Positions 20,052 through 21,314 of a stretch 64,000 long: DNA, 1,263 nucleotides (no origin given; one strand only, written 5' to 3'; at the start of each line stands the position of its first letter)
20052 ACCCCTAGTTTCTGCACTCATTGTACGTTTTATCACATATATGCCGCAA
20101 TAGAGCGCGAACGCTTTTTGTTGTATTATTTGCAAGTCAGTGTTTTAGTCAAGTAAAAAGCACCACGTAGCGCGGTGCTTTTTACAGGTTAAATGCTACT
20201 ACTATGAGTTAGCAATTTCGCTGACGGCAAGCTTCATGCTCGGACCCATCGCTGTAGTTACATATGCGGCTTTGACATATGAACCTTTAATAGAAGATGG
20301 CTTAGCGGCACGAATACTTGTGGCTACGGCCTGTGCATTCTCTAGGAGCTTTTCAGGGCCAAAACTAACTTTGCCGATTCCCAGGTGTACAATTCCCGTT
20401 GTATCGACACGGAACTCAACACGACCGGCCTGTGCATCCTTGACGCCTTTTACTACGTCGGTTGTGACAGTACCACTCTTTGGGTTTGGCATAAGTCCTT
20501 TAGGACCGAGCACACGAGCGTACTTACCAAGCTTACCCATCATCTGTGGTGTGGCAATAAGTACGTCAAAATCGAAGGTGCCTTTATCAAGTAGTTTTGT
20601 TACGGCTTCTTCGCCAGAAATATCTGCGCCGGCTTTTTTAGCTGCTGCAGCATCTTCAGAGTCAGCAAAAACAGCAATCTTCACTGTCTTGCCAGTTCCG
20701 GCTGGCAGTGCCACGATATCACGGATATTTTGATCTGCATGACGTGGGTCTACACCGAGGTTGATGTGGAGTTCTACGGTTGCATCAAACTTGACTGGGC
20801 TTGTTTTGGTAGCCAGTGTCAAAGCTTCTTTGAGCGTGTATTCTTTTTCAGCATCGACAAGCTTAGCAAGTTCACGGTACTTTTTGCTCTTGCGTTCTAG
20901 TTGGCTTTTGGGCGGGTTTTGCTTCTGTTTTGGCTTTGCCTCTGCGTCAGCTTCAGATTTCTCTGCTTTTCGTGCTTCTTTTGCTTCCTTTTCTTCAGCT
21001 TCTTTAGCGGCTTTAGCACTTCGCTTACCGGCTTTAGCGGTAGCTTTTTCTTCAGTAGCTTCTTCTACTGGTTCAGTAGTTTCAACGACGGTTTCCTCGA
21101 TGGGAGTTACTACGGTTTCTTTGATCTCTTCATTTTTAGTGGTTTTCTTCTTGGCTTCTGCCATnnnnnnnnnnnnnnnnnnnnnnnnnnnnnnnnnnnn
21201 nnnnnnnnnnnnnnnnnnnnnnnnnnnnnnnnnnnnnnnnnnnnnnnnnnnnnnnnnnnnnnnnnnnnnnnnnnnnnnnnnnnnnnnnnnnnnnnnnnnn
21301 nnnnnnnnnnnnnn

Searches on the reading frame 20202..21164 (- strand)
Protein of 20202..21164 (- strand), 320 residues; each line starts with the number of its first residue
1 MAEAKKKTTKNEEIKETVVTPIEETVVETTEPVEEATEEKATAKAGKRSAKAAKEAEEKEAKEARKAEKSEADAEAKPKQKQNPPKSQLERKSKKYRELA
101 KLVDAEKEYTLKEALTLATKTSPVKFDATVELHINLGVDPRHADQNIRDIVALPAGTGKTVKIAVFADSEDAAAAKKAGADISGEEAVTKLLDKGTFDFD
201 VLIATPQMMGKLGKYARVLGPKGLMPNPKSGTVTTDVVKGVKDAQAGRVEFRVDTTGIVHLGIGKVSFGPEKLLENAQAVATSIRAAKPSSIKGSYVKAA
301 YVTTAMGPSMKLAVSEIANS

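Call 7: search_protein_families(library=pfam, proteins=[window:20202-21164:-], max_evalue=0.1)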
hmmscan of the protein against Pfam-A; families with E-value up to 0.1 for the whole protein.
window:20202-21164:- (320 aa): 1 family
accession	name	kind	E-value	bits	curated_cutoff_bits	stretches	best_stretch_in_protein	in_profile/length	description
PF00687.26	Ribosomal_L1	-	8.1e-60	202.2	32.2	1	120-308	3-198/198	Ribosomal protein L1p/L10e family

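Call 10: find_related_loci(query=window:20202-21164:-, collection=genome_contigs, flank=4000)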
Query window:20202-21164:- (320 aa) in genome_contigs; peptide patterns used: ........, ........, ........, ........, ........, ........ (x = any residue, [..] = any of these).
599 stretches matched a pattern (row limit reached: there are more); 594 encode a relative of the query (tblastn E <= 1e-3); the best 80 are kept; 80 distinct loci.
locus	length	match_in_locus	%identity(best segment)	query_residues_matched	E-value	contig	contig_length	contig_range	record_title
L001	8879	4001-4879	67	23-317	3e-111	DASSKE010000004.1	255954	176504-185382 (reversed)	MAG TPA_asm: Candidatus Saccharimonadales bacterium isolate SMAG_U1133 k141_816112, whole genome shotgun sequence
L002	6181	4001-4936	57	4-317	1e-110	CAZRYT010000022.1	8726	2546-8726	MAG TPA_asm: uncultured Candidatus Saccharibacteria bacterium isolate SRP200132_co1_329 genome assembly, contig: NODE_14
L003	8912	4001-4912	61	14-317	2e-111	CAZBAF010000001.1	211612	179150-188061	MAG TPA_asm: uncultured Candidatus Saccharibacteria bacterium isolate SRP144015_co1_11 genome assembly, contig: NODE_23_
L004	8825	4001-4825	64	46-319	1e-104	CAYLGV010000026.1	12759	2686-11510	MAG TPA_asm: uncultured Candidatus Saccharibacteria bacterium isolate SRP296810_co1_372 genome assembly, contig: NODE_56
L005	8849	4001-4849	63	34-318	6e-104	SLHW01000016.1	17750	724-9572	MAG: Candidatus Saccharibacteria bacterium isolate CSSed165cm_172 CSSed16-5cm-8449, whole genome shotgun sequence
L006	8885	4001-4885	53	20-315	2e-101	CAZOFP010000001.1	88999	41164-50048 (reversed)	MAG TPA_asm: uncultured Candidatus Saccharibacteria bacterium isolate SRP128015_co3_419 genome assembly, contig: NODE_96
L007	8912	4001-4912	55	18-312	2e-97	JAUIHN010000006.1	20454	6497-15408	MAG: bacterium isolate Co_bin.21 NODE_14758_length_20454_cov_0.839278, whole genome shotgun sequence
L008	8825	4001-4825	61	43-319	1e-97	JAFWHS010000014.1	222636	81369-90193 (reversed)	Candidatus Saccharibacteria bacterium isolate RGIG5750 Sheep_Ileum-2__c72939, whole genome shotgun sequence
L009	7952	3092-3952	58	26-319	6e-97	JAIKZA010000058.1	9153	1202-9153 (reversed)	MAG: Candidatus Saccharibacteria bacterium isolate RUI495 k141_13673854_flag=0_multi=24.0000_len=9153, whole genome shot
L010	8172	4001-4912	56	5-319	2e-95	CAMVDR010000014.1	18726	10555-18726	MAG TPA_asm: uncultured Candidatus Saccharibacteria bacterium isolate SRR8387717_bin.42_metaWRAP_v1.3_MAG genome assembl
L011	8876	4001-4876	56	22-312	4e-95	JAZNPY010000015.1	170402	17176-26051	MAG: Candidatus Nanosyncoccus sp. isolate T1900044830_TS20190296.MAGScoT_cleanbin_000046 SGB_2891_k141_755636, whole gen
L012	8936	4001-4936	54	10-319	1e-93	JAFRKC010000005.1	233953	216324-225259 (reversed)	Candidatus Saccharibacteria bacterium isolate RGIG2542 Goat_Jejunum-5__c224, whole genome shotgun sequence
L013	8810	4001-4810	57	43-310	3e-93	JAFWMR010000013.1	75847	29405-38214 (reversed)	Candidatus Saccharibacteria bacterium isolate RGIG5879 Sheep_Jejunum-3__c88328, whole genome shotgun sequence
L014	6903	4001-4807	59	43-310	7e-92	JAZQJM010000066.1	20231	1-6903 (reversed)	MAG: Candidatus Nanosyncoccus sp. isolate T1900044620_TS20190086.MAGScoT_cleanbin_000051 SGB_875_k141_1592139, whole gen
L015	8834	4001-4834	53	39-312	2e-90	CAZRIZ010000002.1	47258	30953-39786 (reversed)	MAG TPA_asm: uncultured Candidatus Saccharibacteria bacterium isolate SRP294416_co3_712 genome assembly, contig: NODE_69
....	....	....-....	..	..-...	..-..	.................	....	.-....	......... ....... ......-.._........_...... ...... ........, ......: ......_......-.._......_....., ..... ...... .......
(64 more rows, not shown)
